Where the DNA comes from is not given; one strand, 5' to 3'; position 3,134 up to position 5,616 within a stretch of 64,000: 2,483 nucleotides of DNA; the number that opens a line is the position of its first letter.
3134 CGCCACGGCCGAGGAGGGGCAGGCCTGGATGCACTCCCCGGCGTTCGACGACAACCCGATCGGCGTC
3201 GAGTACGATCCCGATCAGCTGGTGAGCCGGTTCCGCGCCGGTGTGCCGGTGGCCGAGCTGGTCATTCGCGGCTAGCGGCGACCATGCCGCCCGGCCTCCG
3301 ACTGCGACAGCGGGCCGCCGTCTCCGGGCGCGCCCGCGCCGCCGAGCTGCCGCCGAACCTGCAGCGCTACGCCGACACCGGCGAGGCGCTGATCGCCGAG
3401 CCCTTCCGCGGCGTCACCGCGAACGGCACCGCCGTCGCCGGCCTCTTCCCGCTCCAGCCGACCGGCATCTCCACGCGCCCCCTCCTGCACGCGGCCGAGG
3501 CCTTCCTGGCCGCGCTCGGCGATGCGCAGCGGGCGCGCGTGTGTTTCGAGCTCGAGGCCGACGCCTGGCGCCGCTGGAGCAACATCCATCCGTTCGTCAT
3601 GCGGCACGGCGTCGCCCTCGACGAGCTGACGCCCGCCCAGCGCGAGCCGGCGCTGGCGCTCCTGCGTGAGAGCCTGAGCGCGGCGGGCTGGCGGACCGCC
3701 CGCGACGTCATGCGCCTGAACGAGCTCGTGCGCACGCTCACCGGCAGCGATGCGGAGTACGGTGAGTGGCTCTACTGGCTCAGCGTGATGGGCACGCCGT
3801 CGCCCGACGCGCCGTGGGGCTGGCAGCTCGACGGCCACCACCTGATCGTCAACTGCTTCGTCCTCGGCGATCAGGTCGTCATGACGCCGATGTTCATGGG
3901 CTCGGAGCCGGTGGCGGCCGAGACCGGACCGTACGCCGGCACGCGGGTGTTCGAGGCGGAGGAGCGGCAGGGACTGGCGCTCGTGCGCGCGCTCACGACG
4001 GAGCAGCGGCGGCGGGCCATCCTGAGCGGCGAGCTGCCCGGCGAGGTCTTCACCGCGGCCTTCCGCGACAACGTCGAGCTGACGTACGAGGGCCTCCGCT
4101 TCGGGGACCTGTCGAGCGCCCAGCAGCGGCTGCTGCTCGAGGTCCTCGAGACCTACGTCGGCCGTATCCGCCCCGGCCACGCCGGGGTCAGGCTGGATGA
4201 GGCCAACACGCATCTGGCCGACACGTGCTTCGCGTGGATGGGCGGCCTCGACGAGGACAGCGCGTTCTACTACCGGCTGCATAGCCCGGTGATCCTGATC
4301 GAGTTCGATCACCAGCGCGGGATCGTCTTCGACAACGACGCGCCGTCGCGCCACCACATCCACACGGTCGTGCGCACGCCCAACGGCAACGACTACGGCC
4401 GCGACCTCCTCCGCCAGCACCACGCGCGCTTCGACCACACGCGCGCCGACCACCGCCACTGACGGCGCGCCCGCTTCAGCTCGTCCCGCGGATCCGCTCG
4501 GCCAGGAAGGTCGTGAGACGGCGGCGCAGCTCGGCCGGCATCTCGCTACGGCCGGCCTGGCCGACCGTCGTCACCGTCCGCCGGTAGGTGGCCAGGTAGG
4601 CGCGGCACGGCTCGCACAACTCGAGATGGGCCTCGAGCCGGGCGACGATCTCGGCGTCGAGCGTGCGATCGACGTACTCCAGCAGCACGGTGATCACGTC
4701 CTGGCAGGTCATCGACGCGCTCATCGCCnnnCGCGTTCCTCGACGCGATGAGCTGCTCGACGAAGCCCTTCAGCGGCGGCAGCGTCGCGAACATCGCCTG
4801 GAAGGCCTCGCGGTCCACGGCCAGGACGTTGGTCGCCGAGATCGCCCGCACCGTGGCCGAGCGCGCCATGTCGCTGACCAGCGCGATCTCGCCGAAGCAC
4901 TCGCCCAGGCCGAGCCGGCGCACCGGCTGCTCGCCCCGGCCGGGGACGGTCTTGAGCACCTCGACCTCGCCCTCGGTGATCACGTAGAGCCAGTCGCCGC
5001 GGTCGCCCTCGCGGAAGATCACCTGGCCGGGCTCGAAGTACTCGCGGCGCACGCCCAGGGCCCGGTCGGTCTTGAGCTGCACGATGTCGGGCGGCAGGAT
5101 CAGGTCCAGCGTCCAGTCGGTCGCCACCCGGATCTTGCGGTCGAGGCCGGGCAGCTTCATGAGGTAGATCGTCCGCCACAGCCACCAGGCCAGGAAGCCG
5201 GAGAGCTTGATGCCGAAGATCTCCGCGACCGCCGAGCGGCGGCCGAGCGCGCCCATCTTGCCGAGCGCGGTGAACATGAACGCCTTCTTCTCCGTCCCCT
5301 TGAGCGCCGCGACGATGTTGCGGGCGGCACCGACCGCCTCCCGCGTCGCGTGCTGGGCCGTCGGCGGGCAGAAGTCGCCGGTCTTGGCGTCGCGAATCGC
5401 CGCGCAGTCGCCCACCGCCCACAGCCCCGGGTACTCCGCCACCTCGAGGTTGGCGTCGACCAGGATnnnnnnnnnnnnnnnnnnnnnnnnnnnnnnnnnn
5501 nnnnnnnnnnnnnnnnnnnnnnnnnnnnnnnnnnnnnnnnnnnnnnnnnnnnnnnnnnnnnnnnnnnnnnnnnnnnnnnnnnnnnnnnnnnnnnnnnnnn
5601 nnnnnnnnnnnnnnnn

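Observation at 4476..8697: doxX is translationally chained to an adenylate cyclase, a cNMP-binding NDH-2 and a ZAS anti-sigma-like protein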

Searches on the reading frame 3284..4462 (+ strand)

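Call 8: search_protein_families(library=pfam, proteins=[window:3284-4462:+], max_evalue=0.01)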
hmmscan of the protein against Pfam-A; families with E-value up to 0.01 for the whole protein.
window:3284-4462:+ (392 aa): 1 family
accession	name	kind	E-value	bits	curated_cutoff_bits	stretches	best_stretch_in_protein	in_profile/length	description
PF12006.13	DUF3500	-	8.6e-101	337.8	27.2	1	63-373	4-297/297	Protein of unknown function (DUF3500)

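Call 9: search_protein_families(library=ncbifam, proteins=[window:3284-4462:+], max_evalue=0.01)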
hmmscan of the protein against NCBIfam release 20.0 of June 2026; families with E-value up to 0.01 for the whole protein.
window:3284-4462:+ (392 aa): 0 families

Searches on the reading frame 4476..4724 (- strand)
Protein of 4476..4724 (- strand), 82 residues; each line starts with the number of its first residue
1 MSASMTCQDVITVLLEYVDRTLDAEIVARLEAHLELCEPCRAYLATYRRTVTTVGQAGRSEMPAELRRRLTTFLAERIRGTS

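Call 8: search_protein_families(library=pfam, proteins=[window:4476-4724:-], max_evalue=0.01)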
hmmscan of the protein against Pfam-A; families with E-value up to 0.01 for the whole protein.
window:4476-4724:- (82 aa): 1 family
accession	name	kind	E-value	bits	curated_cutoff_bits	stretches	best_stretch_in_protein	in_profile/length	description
PF13490.11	zf-HC2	-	3.2e-08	33.9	22.2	1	7-41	1-35/35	Putative zinc-finger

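Call 9: search_protein_families(library=ncbifam, proteins=[window:4476-4724:-], max_evalue=0.01)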
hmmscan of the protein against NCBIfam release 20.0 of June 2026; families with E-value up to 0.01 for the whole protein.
window:4476-4724:- (82 aa): 3 families
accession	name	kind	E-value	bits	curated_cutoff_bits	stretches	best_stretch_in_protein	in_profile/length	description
TIGR03988.1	antisig_RsrA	equivalog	5.3e-10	39.3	62.5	1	7-75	2-71/77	mycothiol system anti-sigma-R factor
NF052368.1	antisigmaE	subfamily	8.4e-08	31.9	50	1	5-44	2-41/48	anti-sigma factor family protein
NF052375.1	antisigma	equivalog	1.1e-07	32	100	1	15-75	3-63/217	anti-sigma factor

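Call 79: search_protein_families(library=pfam, proteins=[window:4476-4724:-], max_evalue=10)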
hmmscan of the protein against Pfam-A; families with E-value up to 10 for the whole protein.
window:4476-4724:- (82 aa): 1 family
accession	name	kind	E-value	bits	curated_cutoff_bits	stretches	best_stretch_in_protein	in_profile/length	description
PF13490.11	zf-HC2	-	3.2e-08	33.9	22.2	1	7-41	1-35/35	Putative zinc-finger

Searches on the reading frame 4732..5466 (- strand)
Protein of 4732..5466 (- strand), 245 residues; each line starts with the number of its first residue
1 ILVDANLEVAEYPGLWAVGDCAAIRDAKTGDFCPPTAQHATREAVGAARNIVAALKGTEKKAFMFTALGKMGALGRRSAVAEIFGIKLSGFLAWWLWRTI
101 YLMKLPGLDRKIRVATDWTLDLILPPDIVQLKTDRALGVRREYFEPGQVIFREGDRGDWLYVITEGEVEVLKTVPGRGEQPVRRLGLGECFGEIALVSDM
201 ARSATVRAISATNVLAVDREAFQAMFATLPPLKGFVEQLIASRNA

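Call 36: find_related_loci(query=A2, collection=genome_contigs, flank=10000)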
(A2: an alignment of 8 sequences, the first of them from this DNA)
Query A2 (245 aa) in genome_contigs; peptide patterns used: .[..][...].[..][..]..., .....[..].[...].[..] (x = any residue, [..] = any of these).
600 stretches matched a pattern (row limit reached: there are more); 404 encode a relative of the query (tblastn E <= 1e-3); the best 80 are kept; 80 distinct loci.
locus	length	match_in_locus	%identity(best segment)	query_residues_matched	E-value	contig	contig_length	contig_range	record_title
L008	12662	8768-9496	71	1-243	3e-116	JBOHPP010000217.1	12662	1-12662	MAG: Candidatus Rokuibacteriota bacterium isolate M3-S_metawrap_bin.167 k127_1088711, whole genome shotgun sequence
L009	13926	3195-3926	66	1-244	2e-112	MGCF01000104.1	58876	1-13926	MAG: Candidatus Rokubacteria bacterium RIFCSPLOWO2_02_FULL_73_56 rifcsplowo2_02_scaffold_3308, whole genome shotgun sequ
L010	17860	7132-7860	66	1-243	6e-108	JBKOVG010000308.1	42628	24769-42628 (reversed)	MAG: Candidatus Methylomirabilota bacterium isolate GM_EKS_MAG_00050 GM_EKS_000000548845, whole genome shotgun sequence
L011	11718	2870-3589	50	3-244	2e-77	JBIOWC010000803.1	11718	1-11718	MAG: Blastocatellia bacterium isolate MAG092 k127_4424145, whole genome shotgun sequence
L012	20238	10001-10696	51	1-238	9e-77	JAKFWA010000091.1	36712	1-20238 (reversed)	MAG: Planctomycetaceae bacterium isolate D4_Bin_5 D4_0000483, whole genome shotgun sequence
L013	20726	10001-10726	49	1-243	9e-76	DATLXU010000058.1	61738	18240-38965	MAG TPA_asm: Blastocatellia bacterium isolate SMAG_U13254 k141_477320, whole genome shotgun sequence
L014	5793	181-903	49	1-243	2e-74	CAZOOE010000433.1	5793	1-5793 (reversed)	MAG TPA_asm: uncultured Clostridia bacterium isolate SRP273308_co1_75 genome assembly, contig: NODE_25640_length_5793_co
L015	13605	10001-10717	48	1-243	3e-73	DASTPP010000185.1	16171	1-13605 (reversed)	MAG TPA_asm: Polyangiaceae bacterium isolate SMAG_U2200 k141_1205936, whole genome shotgun sequence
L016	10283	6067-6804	49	3-243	4e-73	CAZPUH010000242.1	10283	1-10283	MAG TPA_asm: uncultured Myxococcales bacterium isolate binchicken_co84_299 genome assembly, contig: k141_2114603, whole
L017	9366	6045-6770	51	1-243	3e-73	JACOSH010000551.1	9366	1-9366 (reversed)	MAG: Acidobacteria bacterium isolate NC_groundwater_13_Pr7_B-0.1um_65_13 FFV18_Bp1_scaffold_794339, whole genome shotgun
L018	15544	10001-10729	49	1-243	1e-72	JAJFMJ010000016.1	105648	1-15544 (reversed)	MAG: Chlamydiae bacterium isolate OFTM45 OFTM45_15, whole genome shotgun sequence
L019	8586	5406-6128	46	1-243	1e-72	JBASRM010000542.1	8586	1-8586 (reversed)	MAG: Blastocatellia bacterium isolate MFD13521_ilm_asm_bin21 k127_292433, whole genome shotgun sequence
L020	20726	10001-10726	49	1-243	8e-72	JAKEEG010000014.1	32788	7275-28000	MAG: Ignavibacteriae bacterium isolate PMV_1.22 PMV_1.22.k101_251087, whole genome shotgun sequence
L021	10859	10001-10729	47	1-243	2e-71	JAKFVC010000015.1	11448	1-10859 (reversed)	MAG: Planctomycetaceae bacterium isolate D1_Bin_8 D1_0003594, whole genome shotgun sequence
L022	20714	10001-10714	48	1-244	2e-71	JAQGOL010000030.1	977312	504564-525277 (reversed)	MAG: Chthoniobacteraceae bacterium isolate RYN_612 scaffold_437645, whole genome shotgun sequence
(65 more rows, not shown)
